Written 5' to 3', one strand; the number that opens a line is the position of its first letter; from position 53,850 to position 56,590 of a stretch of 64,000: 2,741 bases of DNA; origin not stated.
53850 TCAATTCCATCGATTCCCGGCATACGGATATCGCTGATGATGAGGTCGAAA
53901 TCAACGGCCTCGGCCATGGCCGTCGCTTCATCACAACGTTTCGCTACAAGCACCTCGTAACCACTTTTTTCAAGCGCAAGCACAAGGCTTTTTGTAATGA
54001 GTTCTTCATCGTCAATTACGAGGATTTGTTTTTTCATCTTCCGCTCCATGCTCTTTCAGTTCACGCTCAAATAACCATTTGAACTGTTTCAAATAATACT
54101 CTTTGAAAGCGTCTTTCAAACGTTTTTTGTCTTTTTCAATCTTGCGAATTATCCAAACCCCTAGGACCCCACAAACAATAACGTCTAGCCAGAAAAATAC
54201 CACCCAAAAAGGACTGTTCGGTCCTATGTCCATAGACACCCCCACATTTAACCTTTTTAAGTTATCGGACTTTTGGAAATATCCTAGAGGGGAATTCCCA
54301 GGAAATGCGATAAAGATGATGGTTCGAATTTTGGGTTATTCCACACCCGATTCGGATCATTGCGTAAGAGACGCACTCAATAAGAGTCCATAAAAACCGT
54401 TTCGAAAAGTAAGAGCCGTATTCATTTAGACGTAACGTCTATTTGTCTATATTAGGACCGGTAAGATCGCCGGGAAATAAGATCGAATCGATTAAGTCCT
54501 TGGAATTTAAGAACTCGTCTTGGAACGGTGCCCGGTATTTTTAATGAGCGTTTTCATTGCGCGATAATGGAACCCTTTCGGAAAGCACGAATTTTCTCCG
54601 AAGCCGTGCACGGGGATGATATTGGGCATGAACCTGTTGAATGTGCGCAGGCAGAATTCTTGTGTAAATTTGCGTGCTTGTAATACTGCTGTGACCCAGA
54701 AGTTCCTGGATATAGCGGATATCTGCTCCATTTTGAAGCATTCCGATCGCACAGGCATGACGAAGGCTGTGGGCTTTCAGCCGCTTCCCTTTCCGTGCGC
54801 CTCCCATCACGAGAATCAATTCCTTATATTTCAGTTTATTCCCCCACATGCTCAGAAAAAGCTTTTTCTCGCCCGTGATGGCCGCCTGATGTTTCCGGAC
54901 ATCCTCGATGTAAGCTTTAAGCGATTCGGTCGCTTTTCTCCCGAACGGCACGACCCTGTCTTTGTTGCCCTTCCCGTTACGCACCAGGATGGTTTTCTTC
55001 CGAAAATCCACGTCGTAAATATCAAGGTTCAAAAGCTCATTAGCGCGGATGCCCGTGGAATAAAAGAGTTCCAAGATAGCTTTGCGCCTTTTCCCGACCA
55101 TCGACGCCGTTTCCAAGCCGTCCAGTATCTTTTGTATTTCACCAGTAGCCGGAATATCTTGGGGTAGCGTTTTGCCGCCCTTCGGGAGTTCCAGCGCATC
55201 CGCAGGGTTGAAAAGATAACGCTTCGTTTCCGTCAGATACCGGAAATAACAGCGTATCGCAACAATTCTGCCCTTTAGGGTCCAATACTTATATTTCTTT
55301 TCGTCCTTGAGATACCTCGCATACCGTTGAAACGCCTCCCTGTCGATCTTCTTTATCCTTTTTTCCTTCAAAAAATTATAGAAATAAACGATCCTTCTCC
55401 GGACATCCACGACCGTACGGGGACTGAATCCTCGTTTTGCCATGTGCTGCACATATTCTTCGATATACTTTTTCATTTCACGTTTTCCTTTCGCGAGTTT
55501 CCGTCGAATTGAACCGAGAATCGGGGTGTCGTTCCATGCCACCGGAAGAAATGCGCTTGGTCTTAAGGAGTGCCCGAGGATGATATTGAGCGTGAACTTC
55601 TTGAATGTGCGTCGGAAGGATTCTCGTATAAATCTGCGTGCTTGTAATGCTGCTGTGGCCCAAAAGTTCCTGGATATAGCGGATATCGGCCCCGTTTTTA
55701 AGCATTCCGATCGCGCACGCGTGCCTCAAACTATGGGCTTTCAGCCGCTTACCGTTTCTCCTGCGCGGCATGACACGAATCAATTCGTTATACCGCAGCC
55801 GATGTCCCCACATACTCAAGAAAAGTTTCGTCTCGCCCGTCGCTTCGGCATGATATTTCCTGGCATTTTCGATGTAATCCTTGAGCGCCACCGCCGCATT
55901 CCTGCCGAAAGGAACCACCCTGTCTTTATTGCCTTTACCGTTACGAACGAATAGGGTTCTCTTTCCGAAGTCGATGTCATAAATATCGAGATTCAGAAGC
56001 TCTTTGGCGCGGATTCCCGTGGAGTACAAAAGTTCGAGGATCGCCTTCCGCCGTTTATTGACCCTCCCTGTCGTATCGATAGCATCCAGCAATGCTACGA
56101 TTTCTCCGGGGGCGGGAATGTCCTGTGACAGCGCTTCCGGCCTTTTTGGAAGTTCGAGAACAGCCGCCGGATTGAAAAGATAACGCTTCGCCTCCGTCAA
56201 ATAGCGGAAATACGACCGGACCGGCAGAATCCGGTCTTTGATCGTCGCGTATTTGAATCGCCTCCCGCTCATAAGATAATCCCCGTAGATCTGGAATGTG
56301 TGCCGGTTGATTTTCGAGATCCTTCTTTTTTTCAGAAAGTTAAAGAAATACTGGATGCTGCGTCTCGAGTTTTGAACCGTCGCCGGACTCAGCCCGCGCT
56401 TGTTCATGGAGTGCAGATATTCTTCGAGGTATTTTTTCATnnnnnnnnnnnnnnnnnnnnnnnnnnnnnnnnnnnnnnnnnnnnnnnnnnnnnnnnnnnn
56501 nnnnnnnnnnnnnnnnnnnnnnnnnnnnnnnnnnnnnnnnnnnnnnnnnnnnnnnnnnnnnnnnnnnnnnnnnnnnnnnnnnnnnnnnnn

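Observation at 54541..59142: Five abutting tyrosine-recombinase genes (3 of one subfamily including a truncated copy, plus 2 of another) next to primase and AlpA: an expanded recombinase-in-trio-like array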

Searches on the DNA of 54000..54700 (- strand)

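Call 40: search_rna_families(source=window, start=54000, end=54700, threshold=evalue, max_evalue=10)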
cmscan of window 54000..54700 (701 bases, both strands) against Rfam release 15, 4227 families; matches with E-value up to 10: 3.
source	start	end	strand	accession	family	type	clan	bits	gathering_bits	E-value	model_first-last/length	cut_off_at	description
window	54068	54270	-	RF01673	PhrS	Gene; sRNA;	-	16.6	37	0.086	1-212/212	no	PhrS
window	54000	54013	-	RF01131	sR47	Gene; snRNA; snoRNA; CD-box;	CL00132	11.1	40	6.8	1-14/55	3'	Small nucleolar RNA sR47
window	54080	54292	-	RF02986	FuFi-1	Gene; sRNA;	-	11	59.6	9.2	1-175/175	no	FuFi-1 RNA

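Call 97: build_rna_model(alignment_id=A6, structure=none)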
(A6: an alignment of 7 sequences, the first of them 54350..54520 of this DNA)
Model R1 built from alignment A6 (7 sequences, 196 columns); structure: none (sequence only).
model positions 163; base pairs 0; branch points 0; effective number of sequences 2.83; information 0.38 bits per position. No base pairs: searches with it score sequence only.

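Call 98: search_with_rna_model(model_id=R1, sources=[window, L004, L007, L009, L010, L011, L012, L017, L018, L020, L021, L023, L024], max_evalue=10)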
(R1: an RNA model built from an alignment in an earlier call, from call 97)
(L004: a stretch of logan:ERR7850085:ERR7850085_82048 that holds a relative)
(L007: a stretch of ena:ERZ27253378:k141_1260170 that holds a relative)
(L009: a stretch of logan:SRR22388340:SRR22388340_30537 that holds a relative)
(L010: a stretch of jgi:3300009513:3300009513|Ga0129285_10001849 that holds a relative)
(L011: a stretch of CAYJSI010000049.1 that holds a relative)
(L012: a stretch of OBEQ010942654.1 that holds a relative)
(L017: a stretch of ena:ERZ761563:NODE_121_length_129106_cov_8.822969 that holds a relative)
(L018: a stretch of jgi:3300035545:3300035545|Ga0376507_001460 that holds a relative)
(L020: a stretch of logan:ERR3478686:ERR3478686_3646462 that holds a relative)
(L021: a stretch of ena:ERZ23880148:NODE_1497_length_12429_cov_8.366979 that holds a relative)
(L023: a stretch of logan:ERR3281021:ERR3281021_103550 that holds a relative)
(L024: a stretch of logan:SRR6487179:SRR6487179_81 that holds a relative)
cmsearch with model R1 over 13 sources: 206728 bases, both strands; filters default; matches with E-value up to 10: 7.
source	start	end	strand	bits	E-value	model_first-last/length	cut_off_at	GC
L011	7090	7245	+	116.6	5.6e-35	3-158/163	-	0.47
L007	8397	8550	+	106.4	9e-32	2-157/163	-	0.42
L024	6598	6765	+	97.7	4.4e-29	4-155/163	-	0.45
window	54353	54517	-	89.5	1.6e-26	3-160/163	-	0.4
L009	6559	6710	+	78.6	4e-23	3-161/163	-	0.41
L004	9641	9806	+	76.9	1.3e-22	2-161/163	-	0.39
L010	7624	7765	+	66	3.3e-19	5-148/163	-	0.39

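Call 99: search_with_rna_model(model_id=R1, source=window, filters=off, max_evalue=10)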
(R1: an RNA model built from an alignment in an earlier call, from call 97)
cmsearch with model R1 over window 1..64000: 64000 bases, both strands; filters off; matches with E-value up to 10: 46.
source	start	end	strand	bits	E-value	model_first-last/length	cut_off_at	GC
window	54353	54517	-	89.5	5e-27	3-160/163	-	0.4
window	16008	16078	-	10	0.026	72-150/163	-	0.3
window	53448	53535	+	8.1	0.1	40-124/163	-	0.39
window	41718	41745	+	6.5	0.33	92-119/163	-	0.39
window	52853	52942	+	6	0.47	48-143/163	-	0.41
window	10765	10842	+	4.8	1.1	70-143/163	-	0.33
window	22278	22345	-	4.6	1.3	39-119/163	-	0.37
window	32772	32878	-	3.9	2.1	45-148/163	-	0.38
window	32900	32949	-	3.8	2.3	63-113/163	-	0.18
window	1755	1791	-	3.7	2.3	92-126/163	-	0.49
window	29222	29265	+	3.5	2.7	75-116/163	-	0.3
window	62060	62113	-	3.5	2.7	75-127/163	-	0.41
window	50258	50330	+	3.3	3.3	68-136/163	-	0.38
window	21447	21523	+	3.2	3.4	68-148/163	-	0.38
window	40665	40726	+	3.1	3.7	50-119/163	-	0.47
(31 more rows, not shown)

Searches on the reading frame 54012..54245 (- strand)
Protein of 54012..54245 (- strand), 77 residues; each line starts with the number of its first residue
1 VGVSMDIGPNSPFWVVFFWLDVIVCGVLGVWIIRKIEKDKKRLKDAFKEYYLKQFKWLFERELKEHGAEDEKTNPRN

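Call 78: search_protein_families(library=pfam, proteins=[window:54012-54245:-], max_evalue=5)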
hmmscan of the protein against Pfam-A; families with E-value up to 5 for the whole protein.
window:54012-54245:- (77 aa): 2 families
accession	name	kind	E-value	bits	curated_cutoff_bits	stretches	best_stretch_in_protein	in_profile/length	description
PF15099.11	PIRT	-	0.11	12.7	30.6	1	20-49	92-119/128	Phosphoinositide-interacting protein family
PF05241.17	EBP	-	0.13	13.1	25.7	1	12-45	21-53/113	EXPERA (EXPanded EBP superfamily)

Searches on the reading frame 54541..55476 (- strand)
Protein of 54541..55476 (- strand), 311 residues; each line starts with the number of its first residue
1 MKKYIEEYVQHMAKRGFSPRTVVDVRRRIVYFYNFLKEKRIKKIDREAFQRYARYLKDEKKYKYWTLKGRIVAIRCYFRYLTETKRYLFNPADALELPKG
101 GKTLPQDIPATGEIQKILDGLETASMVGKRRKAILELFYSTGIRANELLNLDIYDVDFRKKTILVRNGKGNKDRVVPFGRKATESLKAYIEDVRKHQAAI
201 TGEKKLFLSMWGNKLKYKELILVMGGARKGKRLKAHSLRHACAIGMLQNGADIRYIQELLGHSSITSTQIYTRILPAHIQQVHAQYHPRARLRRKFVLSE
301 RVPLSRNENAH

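Call 4: search_protein_families(library=pfam, proteins=[window:54541-55476:-], max_evalue=0.01)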
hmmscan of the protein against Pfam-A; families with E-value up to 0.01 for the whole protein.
window:54541-55476:- (311 aa): 4 families
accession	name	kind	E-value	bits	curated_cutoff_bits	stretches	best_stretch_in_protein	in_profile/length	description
PF00589.27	Phage_integrase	-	1.2e-38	133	27.1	1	113-275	7-169/172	Phage integrase family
PF02899.23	Phage_int_SAM_1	-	6.4e-08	33.2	22.3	1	5-83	1-81/83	Phage integrase, N-terminal SAM-like domain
PF13495.12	Phage_int_SAM_4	-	6.9e-06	26.8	27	1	6-84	3-81/85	Phage integrase, N-terminal SAM-like domain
PF13102.12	Phage_int_SAM_5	-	9.6e-05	23.1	22.3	1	3-80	4-81/98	Phage integrase SAM-like domain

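Call 16: search_protein_families(library=ncbifam, proteins=[window:54541-55476:-], max_evalue=0.01)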
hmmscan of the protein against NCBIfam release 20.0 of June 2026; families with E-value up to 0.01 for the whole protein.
window:54541-55476:- (311 aa): 12 families
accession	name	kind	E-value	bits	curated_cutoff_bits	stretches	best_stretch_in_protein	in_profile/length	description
NF002331.0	PRK01287.1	subfamily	2.8e-76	256.9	371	1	2-295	27-333/365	site-specific tyrosine recombinase XerC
TIGR02225.1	recomb_XerD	equivalog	7.5e-66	222.4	329.6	1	7-290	2-290/290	site-specific tyrosine recombinase XerD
NF001399.0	PRK00283.1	subfamily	1.2e-65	221.7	279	1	2-290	6-299/300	tyrosine recombinase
TIGR02224.1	recomb_XerC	equivalog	1.4e-64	218.3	335.15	1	7-291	2-294/295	tyrosine recombinase XerC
NF040815.2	recomb_XerA_Arch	equivalog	1.4e-53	182.1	220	1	6-281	1-261/263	site-specific tyrosine recombinase/integron integrase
TIGR02249.1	integrase_gron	subfamily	1.4e-32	113.3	265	2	6-197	3-184/315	integron integrase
NF003462.0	PRK05084.1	equivalog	8.7e-25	87.2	267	1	129-280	195-350/360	tyrosine recombinase XerS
NF011946.0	PRK15417.1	equivalog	2.8e-20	72.8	435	2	96-191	105-193/337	integron integrase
NF007370.0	PRK09870.1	subfamily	8.4e-17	61.5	221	1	112-273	16-178/200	tyrosine-type DNA invertase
NF007371.0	PRK09871.1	subfamily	2.8e-15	56.4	222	1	113-274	11-174/198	tyrosine-type DNA invertase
NF041502.1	integrase_1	equivalog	2.8e-07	29.6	350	1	228-283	312-369/484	site-specific integrase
NF040693.1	recomb_GmtY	equivalog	4.9e-05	22.8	340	1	234-281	392-439/441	gamma-mobile-trio recombinase GmtY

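Call 17: search_protein_families(library=phrogs, proteins=[window:54541-55476:-], max_evalue=0.001)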
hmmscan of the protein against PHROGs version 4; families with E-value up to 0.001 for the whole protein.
window:54541-55476:- (311 aa): 4 families
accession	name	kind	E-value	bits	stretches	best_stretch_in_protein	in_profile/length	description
phrog_1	-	integration and excision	9.4e-43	148.3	1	2-289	167-450/611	integrase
phrog_216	-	integration and excision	1e-34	121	1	86-285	34-235/301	integrase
phrog_7685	-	integration and excision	3.1e-07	31.2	1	171-276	126-225/240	integrase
phrog_7269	-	integration and excision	3.9e-07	30.9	1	218-284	11-79/89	integrase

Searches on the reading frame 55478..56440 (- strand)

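Call 4: search_protein_families(library=pfam, proteins=[window:55478-56440:-], max_evalue=0.01)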
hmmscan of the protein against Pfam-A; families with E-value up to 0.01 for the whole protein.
window:55478-56440:- (320 aa): 4 families
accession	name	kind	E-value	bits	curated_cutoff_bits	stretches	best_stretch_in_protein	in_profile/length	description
PF00589.27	Phage_integrase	-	5.5e-39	134.1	27.1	1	113-275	7-169/172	Phage integrase family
PF02899.23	Phage_int_SAM_1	-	3.3e-07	30.9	22.3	1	6-84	2-82/83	Phage integrase, N-terminal SAM-like domain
PF13495.12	Phage_int_SAM_4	-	3.6e-06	27.7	27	1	5-83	2-80/85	Phage integrase, N-terminal SAM-like domain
PF13102.12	Phage_int_SAM_5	-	0.00071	20.3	22.3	1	3-80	4-81/98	Phage integrase SAM-like domain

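Call 16: search_protein_families(library=ncbifam, proteins=[window:55478-56440:-], max_evalue=0.01)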
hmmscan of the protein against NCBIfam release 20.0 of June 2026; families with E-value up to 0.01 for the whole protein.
window:55478-56440:- (320 aa): 12 families
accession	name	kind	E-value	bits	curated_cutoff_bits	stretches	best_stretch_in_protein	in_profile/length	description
NF002331.0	PRK01287.1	subfamily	6.6e-69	232.6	371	1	2-299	27-337/365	site-specific tyrosine recombinase XerC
NF001399.0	PRK00283.1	subfamily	5.9e-64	216.2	279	1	3-290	7-299/300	tyrosine recombinase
TIGR02225.1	recomb_XerD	equivalog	2e-63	214.4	329.6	1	7-290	2-290/290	site-specific tyrosine recombinase XerD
TIGR02224.1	recomb_XerC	equivalog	1.5e-61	208.4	335.15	1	7-290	2-293/295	tyrosine recombinase XerC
NF040815.2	recomb_XerA_Arch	equivalog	2.4e-53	181.4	220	1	6-282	1-262/263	site-specific tyrosine recombinase/integron integrase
TIGR02249.1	integrase_gron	subfamily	1e-32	113.8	265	2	7-201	4-188/315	integron integrase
NF003462.0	PRK05084.1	equivalog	3.5e-25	88.5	267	1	128-281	194-351/360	tyrosine recombinase XerS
NF011946.0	PRK15417.1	equivalog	1.5e-21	76.9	435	2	125-201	127-203/337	integron integrase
NF007370.0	PRK09870.1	subfamily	1.4e-15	57.4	221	1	112-272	16-177/200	tyrosine-type DNA invertase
NF007371.0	PRK09871.1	subfamily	5.2e-14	52.2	222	1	113-272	11-172/198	tyrosine-type DNA invertase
NF041502.1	integrase_1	equivalog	0.00016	20.6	350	1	227-283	311-369/484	site-specific integrase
NF040693.1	recomb_GmtY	equivalog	0.00022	20.6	340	1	234-280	392-438/441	gamma-mobile-trio recombinase GmtY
